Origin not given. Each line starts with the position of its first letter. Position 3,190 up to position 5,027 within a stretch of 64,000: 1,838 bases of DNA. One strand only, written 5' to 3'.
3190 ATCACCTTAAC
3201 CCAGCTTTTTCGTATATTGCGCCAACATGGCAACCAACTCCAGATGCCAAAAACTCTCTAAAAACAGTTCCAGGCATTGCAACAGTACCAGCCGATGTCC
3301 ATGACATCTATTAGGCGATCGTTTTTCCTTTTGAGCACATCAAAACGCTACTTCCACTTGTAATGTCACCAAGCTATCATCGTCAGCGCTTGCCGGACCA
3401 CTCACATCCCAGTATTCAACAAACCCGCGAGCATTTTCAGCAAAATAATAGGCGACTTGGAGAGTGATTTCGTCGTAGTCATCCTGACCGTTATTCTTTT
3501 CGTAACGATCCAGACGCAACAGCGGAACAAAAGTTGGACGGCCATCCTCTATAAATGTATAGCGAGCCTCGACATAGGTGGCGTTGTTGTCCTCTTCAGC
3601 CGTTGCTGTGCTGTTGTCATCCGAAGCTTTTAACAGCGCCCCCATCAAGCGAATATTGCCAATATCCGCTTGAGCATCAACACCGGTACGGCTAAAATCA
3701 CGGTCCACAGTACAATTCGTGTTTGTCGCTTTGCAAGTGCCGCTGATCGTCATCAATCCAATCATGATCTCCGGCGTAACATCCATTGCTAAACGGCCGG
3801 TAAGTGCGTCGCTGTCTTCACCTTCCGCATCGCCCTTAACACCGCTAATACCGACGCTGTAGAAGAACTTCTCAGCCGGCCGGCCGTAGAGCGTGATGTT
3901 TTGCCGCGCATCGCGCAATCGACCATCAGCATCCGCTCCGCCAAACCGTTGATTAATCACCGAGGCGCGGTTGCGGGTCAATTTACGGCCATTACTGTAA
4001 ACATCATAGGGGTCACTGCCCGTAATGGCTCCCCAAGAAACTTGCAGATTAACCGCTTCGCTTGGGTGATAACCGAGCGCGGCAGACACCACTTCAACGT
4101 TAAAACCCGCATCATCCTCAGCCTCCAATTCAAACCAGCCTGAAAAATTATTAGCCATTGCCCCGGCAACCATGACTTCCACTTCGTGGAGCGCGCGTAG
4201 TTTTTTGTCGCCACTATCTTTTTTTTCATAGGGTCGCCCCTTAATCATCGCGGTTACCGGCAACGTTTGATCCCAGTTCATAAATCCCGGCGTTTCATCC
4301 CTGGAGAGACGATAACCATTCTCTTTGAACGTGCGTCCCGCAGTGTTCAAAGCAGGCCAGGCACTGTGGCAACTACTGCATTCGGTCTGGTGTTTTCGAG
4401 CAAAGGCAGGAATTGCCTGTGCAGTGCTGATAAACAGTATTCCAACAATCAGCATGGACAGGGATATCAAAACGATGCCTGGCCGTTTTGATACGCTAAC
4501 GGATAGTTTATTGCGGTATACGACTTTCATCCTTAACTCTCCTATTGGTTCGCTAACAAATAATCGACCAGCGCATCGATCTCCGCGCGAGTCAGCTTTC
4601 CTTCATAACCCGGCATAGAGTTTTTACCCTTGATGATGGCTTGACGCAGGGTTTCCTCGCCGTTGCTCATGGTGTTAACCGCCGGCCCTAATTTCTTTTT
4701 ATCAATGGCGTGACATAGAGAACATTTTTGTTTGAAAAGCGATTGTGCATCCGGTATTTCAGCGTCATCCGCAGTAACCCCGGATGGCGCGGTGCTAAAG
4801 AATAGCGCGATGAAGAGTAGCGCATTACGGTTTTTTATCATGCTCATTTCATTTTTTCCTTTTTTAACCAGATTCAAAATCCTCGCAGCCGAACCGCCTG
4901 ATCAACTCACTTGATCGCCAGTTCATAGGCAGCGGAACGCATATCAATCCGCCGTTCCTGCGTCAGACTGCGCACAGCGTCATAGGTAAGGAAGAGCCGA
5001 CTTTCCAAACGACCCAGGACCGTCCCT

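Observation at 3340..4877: Cytochrome c plus Cyc2-like fused cytochrome-porin pair (candidate outer-membrane electron conduit)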

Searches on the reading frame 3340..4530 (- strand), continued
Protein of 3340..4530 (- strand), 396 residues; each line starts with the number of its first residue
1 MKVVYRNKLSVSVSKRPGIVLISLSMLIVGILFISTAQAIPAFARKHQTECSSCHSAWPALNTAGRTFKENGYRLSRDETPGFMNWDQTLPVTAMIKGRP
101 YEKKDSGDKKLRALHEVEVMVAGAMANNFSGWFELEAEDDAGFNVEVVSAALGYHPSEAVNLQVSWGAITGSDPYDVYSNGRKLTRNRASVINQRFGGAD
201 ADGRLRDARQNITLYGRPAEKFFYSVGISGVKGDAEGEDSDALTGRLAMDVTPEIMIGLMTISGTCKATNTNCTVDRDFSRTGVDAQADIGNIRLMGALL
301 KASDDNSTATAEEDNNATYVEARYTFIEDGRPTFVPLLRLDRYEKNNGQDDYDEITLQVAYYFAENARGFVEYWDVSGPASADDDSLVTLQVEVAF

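Call 47: get_annotated_region(hit=H2, flank=3000)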
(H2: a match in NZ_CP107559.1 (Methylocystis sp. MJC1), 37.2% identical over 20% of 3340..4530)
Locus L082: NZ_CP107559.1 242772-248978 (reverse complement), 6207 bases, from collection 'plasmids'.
description: Methylocystis sp. MJC1 plasmid unnamed1, complete sequence
organism: Methylocystis sp. MJC1 (NCBI taxid 2654282)
taxonomy: Bacteria; Pseudomonadota; Alphaproteobacteria; Hyphomicrobiales; Methylocystaceae; Methylocystis; Methylocystis sp. MJC1
host: -; source: whole organism,Alpine Peat Bogs; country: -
typing (MOB-suite, as given by PLSDB): non-mobilizable
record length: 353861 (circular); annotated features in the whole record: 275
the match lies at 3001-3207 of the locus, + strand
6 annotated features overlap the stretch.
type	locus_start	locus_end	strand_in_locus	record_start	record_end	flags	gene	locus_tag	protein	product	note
CDS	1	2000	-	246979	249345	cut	-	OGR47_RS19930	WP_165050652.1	autotransporter outer membrane beta-barrel domain-containing protein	-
CDS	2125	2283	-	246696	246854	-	-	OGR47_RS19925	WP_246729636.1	hypothetical protein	-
CDS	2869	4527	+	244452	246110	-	-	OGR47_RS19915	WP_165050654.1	hypothetical protein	-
CDS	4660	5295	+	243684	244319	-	-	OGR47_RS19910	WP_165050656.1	c-type cytochrome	-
CDS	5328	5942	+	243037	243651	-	-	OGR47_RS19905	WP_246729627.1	c-type cytochrome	-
CDS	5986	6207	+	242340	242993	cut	-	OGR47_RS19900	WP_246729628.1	c-type cytochrome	-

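Call 63: list_cluster_members(proteins=[P0003, P0005, P0009, P0014, P0016, P0017, P0024, P0025, P0048, P0078])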
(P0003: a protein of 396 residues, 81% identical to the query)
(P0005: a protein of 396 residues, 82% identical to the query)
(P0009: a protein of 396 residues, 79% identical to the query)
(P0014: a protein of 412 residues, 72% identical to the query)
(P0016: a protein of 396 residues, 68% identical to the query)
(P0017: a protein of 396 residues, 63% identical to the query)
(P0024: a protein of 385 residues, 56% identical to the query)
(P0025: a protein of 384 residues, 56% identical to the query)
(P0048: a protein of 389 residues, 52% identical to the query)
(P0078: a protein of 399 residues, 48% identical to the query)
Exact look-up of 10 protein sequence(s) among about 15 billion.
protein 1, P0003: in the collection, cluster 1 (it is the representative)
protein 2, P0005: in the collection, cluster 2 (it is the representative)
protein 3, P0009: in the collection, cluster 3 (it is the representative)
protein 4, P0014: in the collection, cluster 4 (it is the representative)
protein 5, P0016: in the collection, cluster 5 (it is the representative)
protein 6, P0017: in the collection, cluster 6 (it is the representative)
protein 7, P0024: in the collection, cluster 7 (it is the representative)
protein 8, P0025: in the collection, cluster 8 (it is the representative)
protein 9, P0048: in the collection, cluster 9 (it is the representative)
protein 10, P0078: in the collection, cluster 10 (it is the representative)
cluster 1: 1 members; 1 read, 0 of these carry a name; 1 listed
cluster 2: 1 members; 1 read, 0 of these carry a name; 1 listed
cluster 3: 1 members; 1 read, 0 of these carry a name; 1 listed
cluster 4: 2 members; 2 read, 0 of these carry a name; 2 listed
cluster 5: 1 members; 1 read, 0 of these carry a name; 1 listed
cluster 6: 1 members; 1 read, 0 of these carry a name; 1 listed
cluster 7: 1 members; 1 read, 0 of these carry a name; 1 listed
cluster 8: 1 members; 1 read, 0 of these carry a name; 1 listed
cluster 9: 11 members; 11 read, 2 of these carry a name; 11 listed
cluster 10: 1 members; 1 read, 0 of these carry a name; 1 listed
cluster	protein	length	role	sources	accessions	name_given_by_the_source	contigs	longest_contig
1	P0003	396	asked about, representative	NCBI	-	-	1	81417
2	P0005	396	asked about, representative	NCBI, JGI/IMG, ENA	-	-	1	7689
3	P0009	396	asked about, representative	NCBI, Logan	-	-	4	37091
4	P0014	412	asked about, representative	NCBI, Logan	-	-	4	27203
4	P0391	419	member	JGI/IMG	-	-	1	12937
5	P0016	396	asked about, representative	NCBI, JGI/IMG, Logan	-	-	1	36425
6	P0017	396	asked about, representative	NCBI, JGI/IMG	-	-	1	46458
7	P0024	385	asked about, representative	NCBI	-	-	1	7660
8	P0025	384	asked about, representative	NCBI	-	-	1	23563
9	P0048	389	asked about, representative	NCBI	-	-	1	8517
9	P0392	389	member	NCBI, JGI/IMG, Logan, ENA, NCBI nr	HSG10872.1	MAG TPA: hypothetical protein VLB10_03895 [Gammaproteobacteria bacterium] | hypothetical protein | hypothetical protein [Gammaproteobacteria bacterium]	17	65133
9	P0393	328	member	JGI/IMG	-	hypothetical protein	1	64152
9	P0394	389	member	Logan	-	-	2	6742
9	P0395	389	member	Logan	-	-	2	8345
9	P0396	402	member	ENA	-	-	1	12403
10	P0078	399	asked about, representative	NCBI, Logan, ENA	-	-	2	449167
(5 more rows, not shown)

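Call 64: find_encoding_contigs(protein=P0003, flank=9000, max_places=2)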
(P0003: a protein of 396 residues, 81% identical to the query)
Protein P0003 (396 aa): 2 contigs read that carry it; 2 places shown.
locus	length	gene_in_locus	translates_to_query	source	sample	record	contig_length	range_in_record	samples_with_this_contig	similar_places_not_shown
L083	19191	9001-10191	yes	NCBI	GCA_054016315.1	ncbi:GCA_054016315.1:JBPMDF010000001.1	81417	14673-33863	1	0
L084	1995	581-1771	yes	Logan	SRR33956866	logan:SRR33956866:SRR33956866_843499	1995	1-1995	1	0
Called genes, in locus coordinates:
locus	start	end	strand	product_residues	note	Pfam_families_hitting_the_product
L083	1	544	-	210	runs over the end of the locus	PF00561:Abhydrolase_1, PF12146:Hydrolase_4 (faint), PF12697:Abhydrolase_6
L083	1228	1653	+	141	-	-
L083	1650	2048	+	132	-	PF00072:Response_reg, PF06490:FleQ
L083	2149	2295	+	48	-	-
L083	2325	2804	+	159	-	PF00376:MerR, PF13411:MerR_1, PF09278:MerR-DNA-bind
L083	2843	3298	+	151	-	-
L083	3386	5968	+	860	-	PF04945:YHS, PF19335:HMBD, PF00122:E1-E2_ATPase, PF00702:Hydrolase, PF08282:Hydrolase_3 (faint)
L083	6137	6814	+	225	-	PF06966:DUF1295 (weak), PF04140:ICMT (weak), PF04191:PEMT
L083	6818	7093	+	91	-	PF04945:YHS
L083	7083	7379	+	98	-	PF18926:DUF5676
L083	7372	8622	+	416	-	PF02812:ELFV_dehydrog_N, PF00208:ELFV_dehydrog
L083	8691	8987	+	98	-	PF13442:Cytochrome_CBB3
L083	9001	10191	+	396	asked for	-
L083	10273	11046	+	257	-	PF01209:Ubie_methyltran, PF08241:Methyltransf_11, PF08242:Methyltransf_12 (weak), PF13649:Methyltransf_25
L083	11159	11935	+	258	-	PF27139:Aq_1264_TM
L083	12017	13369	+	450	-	PF03222:Trp_Tyr_perm (weak), PF00324:AA_permease, PF13520:AA_permease_2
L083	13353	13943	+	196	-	PF01558:POR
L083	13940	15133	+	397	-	PF01855:POR_N, PF02780:Transketolase_C (weak), PF17147:PFOR_II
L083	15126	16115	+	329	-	PF02775:TPP_enzyme_C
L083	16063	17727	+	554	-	PF14691:Fer4_20, PF01946:Thi4 (weak), PF00890:FAD_binding_2 (weak), PF01266:DAO, PF03486:HI0933_like (weak), PF07992:Pyr_redox_2, PF13450:NAD_binding_8, PF13738:Pyr_redox_3 (weak), +7 more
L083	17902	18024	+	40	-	PF11666:DUF2933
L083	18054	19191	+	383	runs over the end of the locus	PF01494:FAD_binding_3 (weak), PF03486:HI0933_like (weak), PF13450:NAD_binding_8 (faint)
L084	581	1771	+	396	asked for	-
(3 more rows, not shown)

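Call 70: find_encoding_contigs(protein=P0112, flank=6000, max_places=1)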
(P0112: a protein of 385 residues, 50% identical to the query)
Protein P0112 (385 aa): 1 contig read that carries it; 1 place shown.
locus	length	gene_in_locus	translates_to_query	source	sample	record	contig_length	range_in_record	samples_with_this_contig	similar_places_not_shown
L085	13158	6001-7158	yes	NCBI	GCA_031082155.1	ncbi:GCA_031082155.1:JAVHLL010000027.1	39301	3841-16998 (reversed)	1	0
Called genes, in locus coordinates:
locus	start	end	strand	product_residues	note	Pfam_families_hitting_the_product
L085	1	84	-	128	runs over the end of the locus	PF03625:DUF302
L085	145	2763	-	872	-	PF04945:YHS, PF19335:HMBD, PF00122:E1-E2_ATPase, PF00702:Hydrolase, PF08282:Hydrolase_3 (faint)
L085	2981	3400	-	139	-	-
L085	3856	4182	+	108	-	-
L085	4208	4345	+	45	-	-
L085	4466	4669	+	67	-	PF11127:YgaP-like_TM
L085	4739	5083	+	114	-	PF07784:DUF1622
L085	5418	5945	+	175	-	PF13442:Cytochrome_CBB3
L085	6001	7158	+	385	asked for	-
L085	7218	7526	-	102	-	PF09851:SHOCT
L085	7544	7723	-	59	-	-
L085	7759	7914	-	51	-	PF04945:YHS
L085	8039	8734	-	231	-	PF22935:RM44_endonuclase (weak), PF14622:Ribonucleas_3_3, PF00636:Ribonuclease_3, PF00035:dsrm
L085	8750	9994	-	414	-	PF00109:ketoacyl-synt, PF02801:Ketoacyl-synt_C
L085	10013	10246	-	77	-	PF00550:PP-binding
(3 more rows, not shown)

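Call 71: find_encoding_contigs(protein=P0078, flank=6000, max_places=1)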
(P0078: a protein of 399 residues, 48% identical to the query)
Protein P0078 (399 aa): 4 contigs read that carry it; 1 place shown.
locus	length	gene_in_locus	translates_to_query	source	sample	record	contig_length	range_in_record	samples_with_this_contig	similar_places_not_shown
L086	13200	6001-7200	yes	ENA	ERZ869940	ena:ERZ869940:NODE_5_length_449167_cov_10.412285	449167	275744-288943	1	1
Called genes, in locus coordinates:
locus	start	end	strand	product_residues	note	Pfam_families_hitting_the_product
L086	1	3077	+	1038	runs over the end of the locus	PF00873:ACR_tran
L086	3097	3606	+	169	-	PF13442:Cytochrome_CBB3, PF00034:Cytochrom_C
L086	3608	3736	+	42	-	-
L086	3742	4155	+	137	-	PF00376:MerR, PF13411:MerR_1, PF09278:MerR-DNA-bind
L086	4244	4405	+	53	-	-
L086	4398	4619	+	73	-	PF09851:SHOCT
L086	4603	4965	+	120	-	PF00034:Cytochrom_C (weak), PF13442:Cytochrome_CBB3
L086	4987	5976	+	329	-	PF13360:PQQ_2 (faint), PF16819:DUF5074 (faint), PF10282:Lactonase (faint), PF08450:SGL (faint), PF25174:Beta-prop_THOC3 (weak), PF22494:choice_anch_I (faint), PF21783:YNCE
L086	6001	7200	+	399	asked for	PF07396:Porin_O_P (faint)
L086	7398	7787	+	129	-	PF03625:DUF302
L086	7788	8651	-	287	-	PF08668:HDOD, PF01966:HD (weak)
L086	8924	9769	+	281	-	PF04391:DUF533 (faint), PF27507:DjlA_TM, PF05099:TerB, PF00226:DnaJ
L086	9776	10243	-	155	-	PF05425:CopD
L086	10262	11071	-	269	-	PF12048:DUF3530, PF02230:Abhydrolase_2 (faint), PF12146:Hydrolase_4 (faint), PF12048:DUF3530, PF00561:Abhydrolase_1 (weak), PF12695:Abhydrolase_5 (weak)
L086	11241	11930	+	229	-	PF00834:Ribul_P_3_epim, PF01729:QRPTase_C (faint)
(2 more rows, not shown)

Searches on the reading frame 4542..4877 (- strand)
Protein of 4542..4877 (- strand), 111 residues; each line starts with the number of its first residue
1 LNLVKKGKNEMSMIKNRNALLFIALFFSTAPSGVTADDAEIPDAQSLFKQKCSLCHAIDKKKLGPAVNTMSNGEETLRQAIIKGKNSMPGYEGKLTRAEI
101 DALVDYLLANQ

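Call 3: search_protein_families(library=pfam, proteins=[window:4542-4877:-], max_evalue=1)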
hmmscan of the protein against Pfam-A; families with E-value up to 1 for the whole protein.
window:4542-4877:- (111 aa): 3 families
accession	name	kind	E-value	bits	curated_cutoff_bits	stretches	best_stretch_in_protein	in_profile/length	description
PF13442.11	Cytochrome_CBB3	-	1.8e-14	54.3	27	1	40-107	2-68/68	Cytochrome C oxidase, cbb3-type, subunit III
PF00034.26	Cytochrom_C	-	5.9e-07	31.2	21.3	1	44-108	4-87/90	Cytochrome c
PF14495.11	Cytochrom_C550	-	0.011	15.9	27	1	35-68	20-53/136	Cytochrome c-550 domain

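Call 4: search_protein_families(library=ncbifam, proteins=[window:4542-4877:-], max_evalue=1)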
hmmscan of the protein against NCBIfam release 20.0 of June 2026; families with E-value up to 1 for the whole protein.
window:4542-4877:- (111 aa): 15 families
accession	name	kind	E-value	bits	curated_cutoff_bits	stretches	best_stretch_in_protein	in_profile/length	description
NF045930.1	Cytc6PetJCyano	equivalog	4.8e-11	42.6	135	1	20-109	9-104/110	cytochrome c6 PetJ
NF052248.1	SorU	equivalog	2e-09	37.6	100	1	51-106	12-71/72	SorU family sulfite dehydrogenase c-type cytochrome subunit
NF045774.1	cytochro_C551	exception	6.4e-07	29.3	118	1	37-108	35-107/110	cytochrome c551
NF011054.0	PRK14486.1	equivalog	1.1e-06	28.4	447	1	30-108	204-288/294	putative bifunctional cbb3-type cytochrome c oxidase subunit II/cytochrome c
NF045773.1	cytochro_C550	exception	1.8e-06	27.9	125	1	38-108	46-117/118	cytochrome c550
NF050122.1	bc1_QcrC_actin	exception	4.4e-05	22.9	200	2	37-107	132-208/253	cytochrome bc1 complex diheme cytochrome c subunit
TIGR04485.1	thiosulf_SoxX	equivalog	0.00041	21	61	1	51-108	4-76/78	sulfur oxidation c-type cytochrome SoxX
TIGR00782.1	ccoP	equivalog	0.00043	19.7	179.95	1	31-107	193-278/285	cytochrome-c oxidase, cbb3-type subunit III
TIGR03872.1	cytochrome_MoxG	equivalog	0.00052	20.2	147.8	1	24-69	27-73/133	cytochrome c(L), periplasmic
TIGR03045.1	PS_II_C550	equivalog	0.0023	17.6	177.75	1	33-69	43-79/159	photosystem II cytochrome c-550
TIGR02603.1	CxxCH_TIGR02603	domain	0.01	15.8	68.15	1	45-84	7-50/134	putative heme-binding domain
NF052246.1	SorB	equivalog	0.012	15.7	93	1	45-109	21-78/80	SorB family sulfite dehydrogenase c-type cytochrome subunit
TIGR04494.1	c550_PedF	equivalog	0.047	13.6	122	1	38-107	48-127/133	cytochrome c-550 PedF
NF043008.1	Cyt550_Brdyrhiz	equivalog_domain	0.056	13.6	240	1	26-71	13-59/131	cytochrome c-550 CycA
NF041110.1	HPE1_fam_CxxC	domain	0.12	12.7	45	1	37-88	25-78/94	plant virulence effector HPE1-like domain-containing protein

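Call 53: search_solved_structures(query=window:4545-4847:-, max_evalue=0.01)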
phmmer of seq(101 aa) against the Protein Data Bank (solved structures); distinct sequences matched with E-value up to 0.01: 24.
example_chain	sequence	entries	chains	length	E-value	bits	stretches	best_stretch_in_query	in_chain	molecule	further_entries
7y5e_GN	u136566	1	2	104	2e-05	27.8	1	26-100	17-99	Cytochrome c6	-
7o38_A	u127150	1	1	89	4.3e-05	26.7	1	32-97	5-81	Cytochrome c-552 Ks_3357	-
7y7a_G7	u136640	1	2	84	0.00011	25.4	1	32-100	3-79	Cytochrome c6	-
6xkx_p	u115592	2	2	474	0.00033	23.9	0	21-91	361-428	Cbb3-type cytochrome c oxidase subunit CcoP,Cytochrome c-type cyt cy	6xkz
2zbo_A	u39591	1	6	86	0.00066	22.9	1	30-99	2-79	Cytochrome c6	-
1gdv_A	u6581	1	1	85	0.00087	22.5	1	30-99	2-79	CYTOCHROME C6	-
3dmi_A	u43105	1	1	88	0.0013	22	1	34-100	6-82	cytochrome c6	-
1b7v_A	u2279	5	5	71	0.0014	21.8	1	33-94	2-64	PROTEIN (CYTOCHROME C-553) | CYTOCHROME C-553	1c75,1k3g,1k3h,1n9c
2i8f_A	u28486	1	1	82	0.0016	21.7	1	33-61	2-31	Cytochrome c-551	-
5xed_A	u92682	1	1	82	0.0016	21.7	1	33-61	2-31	Cytochrome c-551,Cytochrome c-552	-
4gyd_A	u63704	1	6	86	0.0017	21.6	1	34-99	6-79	Cytochrome c6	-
5xec_A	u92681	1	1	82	0.002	21.4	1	33-61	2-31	Cytochrome c-551,Cytochrome c-552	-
1fi3_A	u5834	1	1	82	0.0024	21.1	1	33-61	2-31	CYTOCHROME C-551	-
1cch_A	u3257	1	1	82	0.0024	21.1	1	33-61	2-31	CYTOCHROME C551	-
6kq1_A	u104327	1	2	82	0.0026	21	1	33-61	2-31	Cytochrome C biogenesis protein CcsA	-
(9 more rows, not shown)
